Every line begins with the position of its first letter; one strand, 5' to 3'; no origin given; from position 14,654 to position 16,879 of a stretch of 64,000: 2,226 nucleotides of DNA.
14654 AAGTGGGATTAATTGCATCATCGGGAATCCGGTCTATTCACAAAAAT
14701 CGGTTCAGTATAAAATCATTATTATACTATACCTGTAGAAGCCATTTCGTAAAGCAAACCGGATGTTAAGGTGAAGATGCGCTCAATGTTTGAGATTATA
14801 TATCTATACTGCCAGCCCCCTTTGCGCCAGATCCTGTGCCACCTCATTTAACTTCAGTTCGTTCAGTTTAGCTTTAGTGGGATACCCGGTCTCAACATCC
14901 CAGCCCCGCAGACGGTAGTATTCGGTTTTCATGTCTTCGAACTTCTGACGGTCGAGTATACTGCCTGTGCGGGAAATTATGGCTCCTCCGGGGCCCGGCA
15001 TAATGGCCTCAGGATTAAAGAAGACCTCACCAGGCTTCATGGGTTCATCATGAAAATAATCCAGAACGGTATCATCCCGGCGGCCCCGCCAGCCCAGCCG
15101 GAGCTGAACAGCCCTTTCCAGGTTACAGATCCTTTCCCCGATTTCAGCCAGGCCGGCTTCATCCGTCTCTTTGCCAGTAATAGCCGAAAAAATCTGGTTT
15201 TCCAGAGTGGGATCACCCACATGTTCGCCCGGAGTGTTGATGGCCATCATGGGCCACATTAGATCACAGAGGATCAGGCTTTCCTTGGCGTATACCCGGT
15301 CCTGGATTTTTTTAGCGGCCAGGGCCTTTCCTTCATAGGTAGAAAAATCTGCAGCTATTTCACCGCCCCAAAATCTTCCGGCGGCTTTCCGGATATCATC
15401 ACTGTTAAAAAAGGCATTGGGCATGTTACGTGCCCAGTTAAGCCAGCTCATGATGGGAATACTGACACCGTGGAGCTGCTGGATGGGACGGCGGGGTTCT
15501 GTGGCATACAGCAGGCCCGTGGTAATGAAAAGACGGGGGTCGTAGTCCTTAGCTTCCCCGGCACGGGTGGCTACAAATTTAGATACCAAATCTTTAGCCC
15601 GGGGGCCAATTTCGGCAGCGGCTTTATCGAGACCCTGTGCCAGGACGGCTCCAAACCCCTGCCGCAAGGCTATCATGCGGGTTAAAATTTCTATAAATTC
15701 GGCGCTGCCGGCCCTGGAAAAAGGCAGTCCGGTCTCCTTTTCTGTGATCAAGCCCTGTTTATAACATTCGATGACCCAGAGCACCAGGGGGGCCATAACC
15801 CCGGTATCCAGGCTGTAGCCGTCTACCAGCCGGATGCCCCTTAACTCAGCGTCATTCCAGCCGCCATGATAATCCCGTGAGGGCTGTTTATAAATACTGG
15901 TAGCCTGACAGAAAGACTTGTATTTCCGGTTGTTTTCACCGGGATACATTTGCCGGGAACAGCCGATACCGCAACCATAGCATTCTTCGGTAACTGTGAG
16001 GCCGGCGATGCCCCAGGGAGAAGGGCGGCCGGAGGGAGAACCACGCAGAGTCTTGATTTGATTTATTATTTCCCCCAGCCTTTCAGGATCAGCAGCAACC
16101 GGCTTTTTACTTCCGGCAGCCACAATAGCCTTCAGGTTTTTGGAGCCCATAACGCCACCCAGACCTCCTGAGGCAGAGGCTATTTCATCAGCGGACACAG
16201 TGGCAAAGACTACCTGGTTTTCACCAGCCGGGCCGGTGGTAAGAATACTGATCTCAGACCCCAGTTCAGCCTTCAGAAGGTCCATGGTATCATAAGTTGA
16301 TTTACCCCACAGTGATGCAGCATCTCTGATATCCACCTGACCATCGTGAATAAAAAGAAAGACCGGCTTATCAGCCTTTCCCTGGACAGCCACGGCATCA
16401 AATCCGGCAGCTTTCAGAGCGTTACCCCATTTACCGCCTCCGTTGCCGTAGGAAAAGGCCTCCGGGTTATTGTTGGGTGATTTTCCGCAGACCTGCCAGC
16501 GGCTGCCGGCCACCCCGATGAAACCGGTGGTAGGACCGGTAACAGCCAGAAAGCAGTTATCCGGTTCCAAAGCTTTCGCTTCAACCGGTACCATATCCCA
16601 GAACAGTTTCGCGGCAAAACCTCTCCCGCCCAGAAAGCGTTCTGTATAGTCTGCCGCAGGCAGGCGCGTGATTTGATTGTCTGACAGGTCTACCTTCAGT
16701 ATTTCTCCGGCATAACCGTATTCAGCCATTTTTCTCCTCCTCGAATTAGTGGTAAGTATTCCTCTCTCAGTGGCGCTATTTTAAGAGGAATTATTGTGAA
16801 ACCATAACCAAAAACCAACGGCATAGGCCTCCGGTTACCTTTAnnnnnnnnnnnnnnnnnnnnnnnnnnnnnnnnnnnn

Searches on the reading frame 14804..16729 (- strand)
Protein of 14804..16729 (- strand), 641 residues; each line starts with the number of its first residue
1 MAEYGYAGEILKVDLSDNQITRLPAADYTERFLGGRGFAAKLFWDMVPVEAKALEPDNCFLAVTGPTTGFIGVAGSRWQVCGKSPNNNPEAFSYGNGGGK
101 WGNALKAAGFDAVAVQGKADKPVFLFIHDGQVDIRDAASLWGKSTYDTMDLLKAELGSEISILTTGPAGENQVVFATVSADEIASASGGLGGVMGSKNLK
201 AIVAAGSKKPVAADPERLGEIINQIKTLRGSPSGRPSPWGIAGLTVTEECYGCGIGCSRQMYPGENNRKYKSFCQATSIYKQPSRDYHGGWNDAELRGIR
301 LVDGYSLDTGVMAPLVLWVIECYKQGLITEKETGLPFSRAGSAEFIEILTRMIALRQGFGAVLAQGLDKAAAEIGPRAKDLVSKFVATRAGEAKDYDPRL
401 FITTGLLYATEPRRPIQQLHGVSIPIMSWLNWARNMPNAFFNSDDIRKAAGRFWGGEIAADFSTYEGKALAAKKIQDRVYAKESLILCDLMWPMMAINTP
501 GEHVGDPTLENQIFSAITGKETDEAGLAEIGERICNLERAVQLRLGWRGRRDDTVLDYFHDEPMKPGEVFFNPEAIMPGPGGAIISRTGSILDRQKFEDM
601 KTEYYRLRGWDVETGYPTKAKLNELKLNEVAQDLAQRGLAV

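Call 87: search_protein_families(library=pfam, proteins=[window:14804-16729:-], max_evalue=0.001)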
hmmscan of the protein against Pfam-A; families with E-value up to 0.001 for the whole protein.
window:14804-16729:- (641 aa): 2 families
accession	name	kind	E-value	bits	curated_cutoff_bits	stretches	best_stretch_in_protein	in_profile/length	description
PF02730.20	AFOR_N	-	3e-59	200.6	29.8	1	8-206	1-198/199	Aldehyde ferredoxin oxidoreductase, N-terminal domain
PF01314.23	AFOR_C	-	2e-55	189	27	1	248-627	67-385/385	Aldehyde ferredoxin oxidoreductase, domains 2 & 3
